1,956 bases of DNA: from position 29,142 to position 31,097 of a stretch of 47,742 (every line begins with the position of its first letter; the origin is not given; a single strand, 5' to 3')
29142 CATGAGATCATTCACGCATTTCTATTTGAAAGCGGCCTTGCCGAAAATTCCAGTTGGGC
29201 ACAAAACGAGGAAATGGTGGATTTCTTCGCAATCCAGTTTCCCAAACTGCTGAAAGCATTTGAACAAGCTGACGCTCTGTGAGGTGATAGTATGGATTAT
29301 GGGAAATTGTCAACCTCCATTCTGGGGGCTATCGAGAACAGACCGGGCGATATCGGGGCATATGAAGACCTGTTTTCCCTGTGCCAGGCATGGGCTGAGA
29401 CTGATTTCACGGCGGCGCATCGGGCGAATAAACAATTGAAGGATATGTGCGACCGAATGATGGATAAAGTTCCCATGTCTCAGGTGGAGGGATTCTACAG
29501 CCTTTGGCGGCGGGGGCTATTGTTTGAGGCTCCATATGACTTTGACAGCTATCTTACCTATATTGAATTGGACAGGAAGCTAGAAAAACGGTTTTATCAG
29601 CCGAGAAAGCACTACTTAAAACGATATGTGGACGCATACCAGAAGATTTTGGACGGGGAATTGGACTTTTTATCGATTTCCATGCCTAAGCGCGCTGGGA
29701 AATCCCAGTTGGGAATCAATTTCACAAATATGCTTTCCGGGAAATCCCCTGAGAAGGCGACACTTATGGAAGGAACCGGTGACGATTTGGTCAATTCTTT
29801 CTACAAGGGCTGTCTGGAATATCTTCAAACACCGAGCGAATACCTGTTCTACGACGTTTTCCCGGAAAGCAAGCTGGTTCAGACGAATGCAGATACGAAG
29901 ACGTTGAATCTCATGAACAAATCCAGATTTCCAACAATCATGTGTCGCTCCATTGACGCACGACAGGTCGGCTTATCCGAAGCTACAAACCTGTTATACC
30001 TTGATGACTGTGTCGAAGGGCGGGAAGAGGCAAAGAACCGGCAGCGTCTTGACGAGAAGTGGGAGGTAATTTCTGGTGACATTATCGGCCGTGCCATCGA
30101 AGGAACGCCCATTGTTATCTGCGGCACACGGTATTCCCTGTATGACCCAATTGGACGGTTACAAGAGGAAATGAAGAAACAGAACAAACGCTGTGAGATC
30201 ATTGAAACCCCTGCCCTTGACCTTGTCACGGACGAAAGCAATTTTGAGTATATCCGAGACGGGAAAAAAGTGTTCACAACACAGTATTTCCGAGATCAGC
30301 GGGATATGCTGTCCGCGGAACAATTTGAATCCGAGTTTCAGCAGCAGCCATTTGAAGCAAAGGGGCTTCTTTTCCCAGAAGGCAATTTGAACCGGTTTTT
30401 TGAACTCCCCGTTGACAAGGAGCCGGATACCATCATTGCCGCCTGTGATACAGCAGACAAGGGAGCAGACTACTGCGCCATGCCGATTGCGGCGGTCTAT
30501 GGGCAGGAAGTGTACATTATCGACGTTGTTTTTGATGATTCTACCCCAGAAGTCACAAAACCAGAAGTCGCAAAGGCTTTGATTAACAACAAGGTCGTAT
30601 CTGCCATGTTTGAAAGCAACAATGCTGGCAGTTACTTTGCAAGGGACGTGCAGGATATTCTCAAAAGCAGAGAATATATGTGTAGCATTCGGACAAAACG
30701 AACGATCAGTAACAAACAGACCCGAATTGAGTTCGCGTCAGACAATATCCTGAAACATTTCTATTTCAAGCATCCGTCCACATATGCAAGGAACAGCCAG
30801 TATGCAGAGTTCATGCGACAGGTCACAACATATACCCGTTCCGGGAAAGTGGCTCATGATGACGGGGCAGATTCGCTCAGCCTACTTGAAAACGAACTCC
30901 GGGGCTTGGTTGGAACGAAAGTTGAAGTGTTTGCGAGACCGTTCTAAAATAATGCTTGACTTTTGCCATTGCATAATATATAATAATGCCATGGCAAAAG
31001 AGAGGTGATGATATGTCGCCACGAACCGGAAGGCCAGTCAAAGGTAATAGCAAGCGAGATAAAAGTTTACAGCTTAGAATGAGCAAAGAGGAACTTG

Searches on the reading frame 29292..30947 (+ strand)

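Call 62: search_protein_families(library=phrogs, proteins=[window:29292-30947:+], max_evalue=0.00001)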
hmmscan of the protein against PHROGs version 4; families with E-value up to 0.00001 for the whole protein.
window:29292-30947:+ (551 aa): 4 families
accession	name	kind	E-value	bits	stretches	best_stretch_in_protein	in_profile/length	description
phrog_38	-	head and packaging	2.7e-46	159.6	1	82-546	271-713/760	terminase large subunit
phrog_30251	-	head and packaging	3e-43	149.1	1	97-525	28-449/799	terminase large subunit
phrog_4758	-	head and packaging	4.3e-14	53.4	1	86-309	22-236/243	terminase large subunit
phrog_5573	-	head and packaging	3e-10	40.9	1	326-533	30-231/250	terminase large subunit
